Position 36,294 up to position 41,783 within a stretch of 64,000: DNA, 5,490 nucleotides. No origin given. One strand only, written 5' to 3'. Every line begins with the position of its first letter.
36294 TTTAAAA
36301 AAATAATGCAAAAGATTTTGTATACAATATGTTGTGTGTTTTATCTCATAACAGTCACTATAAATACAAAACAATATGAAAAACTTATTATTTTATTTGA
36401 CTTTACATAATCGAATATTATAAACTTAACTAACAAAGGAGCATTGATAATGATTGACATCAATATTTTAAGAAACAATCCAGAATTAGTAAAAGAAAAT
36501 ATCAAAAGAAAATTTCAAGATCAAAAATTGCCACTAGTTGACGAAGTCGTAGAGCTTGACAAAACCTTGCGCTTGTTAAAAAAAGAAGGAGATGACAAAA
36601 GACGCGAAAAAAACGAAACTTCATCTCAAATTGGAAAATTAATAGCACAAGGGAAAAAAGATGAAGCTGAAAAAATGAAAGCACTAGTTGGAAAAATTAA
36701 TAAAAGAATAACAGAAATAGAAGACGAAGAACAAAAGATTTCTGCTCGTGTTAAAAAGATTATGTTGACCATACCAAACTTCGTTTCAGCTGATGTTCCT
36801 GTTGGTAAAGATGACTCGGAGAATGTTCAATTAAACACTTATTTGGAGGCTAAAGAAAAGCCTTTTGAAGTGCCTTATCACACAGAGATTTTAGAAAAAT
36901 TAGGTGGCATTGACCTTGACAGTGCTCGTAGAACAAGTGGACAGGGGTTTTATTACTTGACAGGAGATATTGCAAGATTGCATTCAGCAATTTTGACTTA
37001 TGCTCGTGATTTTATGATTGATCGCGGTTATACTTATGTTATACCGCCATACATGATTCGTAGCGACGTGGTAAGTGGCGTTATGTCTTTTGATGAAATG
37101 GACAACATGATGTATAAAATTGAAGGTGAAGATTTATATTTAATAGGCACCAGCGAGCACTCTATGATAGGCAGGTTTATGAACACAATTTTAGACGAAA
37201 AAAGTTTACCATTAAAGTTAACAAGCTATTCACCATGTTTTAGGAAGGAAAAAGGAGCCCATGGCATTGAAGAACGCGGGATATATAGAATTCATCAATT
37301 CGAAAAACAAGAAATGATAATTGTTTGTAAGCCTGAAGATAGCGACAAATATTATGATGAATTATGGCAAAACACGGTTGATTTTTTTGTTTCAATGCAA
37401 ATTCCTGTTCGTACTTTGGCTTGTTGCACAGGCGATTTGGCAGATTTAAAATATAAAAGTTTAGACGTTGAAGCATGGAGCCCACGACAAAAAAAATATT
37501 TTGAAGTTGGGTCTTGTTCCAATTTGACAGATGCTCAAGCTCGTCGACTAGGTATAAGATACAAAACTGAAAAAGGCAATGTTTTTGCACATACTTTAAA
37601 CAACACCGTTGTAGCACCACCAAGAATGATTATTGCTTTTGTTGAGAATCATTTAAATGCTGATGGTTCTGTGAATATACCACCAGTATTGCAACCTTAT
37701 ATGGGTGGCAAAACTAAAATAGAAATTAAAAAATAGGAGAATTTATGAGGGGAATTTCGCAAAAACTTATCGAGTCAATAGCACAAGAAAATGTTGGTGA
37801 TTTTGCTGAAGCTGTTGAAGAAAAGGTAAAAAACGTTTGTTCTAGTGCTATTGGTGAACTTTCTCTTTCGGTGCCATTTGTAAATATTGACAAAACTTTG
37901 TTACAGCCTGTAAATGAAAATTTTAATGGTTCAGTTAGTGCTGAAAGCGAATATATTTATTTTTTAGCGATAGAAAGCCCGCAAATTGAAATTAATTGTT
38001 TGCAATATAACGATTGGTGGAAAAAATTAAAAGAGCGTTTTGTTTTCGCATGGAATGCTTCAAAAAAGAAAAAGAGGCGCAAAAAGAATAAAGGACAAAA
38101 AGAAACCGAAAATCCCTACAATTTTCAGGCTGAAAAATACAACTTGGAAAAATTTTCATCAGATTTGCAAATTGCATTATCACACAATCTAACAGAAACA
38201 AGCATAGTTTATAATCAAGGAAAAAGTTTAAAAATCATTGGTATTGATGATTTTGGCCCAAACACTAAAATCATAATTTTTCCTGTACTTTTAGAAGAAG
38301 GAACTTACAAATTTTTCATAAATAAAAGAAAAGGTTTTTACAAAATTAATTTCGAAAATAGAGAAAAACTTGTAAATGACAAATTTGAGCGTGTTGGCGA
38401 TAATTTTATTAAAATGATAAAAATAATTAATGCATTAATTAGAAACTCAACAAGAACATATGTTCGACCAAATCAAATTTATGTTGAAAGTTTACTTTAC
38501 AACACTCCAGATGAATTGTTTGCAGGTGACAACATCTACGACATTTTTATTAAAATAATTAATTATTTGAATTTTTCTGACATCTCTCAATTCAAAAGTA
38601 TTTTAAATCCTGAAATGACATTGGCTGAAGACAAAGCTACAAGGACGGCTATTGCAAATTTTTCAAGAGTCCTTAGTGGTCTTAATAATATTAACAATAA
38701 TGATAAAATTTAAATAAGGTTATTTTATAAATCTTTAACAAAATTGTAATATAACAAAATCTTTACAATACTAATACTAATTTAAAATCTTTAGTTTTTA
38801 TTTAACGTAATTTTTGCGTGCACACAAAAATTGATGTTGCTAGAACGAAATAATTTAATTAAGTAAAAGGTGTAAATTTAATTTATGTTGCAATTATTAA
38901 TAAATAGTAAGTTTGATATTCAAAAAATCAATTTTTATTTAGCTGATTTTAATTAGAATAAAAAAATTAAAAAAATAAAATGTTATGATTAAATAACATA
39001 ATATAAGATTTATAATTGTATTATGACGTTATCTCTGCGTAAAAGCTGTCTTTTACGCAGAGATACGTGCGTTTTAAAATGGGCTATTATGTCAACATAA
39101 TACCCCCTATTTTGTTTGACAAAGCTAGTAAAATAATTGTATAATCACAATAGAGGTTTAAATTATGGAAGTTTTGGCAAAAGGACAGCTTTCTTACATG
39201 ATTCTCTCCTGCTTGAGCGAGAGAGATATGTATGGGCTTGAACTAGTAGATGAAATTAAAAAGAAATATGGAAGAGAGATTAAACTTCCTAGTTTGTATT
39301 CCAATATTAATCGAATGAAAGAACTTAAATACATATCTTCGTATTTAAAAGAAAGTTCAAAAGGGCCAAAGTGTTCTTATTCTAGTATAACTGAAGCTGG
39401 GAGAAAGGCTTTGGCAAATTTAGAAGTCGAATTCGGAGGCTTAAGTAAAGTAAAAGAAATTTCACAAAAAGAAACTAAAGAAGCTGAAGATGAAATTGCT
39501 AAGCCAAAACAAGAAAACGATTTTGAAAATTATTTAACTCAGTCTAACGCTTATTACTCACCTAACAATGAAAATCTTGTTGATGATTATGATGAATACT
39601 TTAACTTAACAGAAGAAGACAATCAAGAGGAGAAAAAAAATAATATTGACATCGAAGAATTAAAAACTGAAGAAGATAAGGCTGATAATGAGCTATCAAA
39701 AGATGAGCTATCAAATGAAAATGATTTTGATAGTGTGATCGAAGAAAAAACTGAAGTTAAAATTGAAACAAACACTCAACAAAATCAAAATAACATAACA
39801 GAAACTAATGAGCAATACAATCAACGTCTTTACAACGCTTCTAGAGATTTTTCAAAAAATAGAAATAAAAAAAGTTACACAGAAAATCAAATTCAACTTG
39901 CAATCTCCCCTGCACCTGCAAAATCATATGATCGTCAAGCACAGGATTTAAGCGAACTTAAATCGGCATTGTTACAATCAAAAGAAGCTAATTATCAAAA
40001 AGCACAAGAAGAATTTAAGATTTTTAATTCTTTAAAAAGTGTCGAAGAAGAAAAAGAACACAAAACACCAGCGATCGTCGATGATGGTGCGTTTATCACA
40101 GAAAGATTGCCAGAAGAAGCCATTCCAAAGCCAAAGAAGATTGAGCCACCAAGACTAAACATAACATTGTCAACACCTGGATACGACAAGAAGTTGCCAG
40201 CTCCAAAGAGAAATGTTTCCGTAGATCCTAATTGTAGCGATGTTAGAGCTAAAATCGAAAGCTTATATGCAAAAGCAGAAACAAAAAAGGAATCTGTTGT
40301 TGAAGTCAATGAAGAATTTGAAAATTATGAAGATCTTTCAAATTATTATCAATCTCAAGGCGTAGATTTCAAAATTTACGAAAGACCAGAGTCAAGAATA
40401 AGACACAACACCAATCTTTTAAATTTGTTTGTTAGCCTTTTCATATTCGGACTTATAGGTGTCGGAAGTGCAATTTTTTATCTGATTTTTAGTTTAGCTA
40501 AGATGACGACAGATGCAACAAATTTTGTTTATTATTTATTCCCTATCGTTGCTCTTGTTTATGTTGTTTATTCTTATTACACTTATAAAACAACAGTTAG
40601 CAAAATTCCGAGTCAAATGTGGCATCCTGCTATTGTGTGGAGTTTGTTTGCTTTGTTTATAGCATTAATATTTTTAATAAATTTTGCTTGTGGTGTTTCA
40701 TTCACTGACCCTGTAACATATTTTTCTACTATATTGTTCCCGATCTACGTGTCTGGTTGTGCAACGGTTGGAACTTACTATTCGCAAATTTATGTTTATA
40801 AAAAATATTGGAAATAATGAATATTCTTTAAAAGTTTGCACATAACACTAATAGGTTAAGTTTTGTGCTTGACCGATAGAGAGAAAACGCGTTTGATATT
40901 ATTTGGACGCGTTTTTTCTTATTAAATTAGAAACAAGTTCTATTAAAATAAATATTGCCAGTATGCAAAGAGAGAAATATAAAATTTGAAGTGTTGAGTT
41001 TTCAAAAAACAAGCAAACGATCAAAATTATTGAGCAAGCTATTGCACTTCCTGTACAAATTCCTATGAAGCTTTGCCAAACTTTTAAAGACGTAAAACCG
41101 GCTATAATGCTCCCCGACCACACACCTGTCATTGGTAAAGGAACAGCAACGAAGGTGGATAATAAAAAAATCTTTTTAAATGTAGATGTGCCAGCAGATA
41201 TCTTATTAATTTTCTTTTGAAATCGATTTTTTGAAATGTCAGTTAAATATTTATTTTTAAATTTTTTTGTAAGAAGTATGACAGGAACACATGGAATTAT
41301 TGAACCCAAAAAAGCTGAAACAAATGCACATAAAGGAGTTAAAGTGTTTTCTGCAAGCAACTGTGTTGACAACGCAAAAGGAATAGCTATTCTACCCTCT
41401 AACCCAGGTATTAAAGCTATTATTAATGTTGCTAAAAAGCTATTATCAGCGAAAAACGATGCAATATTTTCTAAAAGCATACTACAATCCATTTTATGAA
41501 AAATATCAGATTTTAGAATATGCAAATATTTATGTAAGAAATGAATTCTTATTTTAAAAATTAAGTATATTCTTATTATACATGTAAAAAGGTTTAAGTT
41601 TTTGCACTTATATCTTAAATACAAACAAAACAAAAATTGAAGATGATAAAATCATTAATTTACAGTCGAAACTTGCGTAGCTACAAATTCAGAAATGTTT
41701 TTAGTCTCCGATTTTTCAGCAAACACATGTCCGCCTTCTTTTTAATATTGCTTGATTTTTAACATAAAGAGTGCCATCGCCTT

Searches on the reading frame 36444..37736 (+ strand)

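Call 75: search_protein_families(library=pfam, proteins=[window:36444-37736:+], max_evalue=0.00001)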
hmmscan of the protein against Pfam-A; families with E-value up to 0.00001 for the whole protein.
window:36444-37736:+ (430 aa): 2 families
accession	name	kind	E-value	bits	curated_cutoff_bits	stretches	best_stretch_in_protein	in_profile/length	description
PF00587.30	tRNA-synt_2b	-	1.2e-33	117.2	29.3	1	228-403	8-179/179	tRNA synthetase class II core domain (G, H, P, S and T)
PF02403.27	Seryl_tRNA_N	-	1e-22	80.8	28.2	1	3-113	1-107/108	Seryl-tRNA synthetase N-terminal domain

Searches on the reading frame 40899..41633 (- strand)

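Call 75: search_protein_families(library=pfam, proteins=[window:40899-41633:-], max_evalue=0.00001)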
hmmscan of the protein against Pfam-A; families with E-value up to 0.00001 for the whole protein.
window:40899-41633:- (244 aa): 1 family
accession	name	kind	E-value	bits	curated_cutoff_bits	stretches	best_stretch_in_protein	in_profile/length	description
PF06695.16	Sm_multidrug_ex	-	1.2e-19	71.5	30.7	1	79-202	1-121/121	Putative small multi-drug export protein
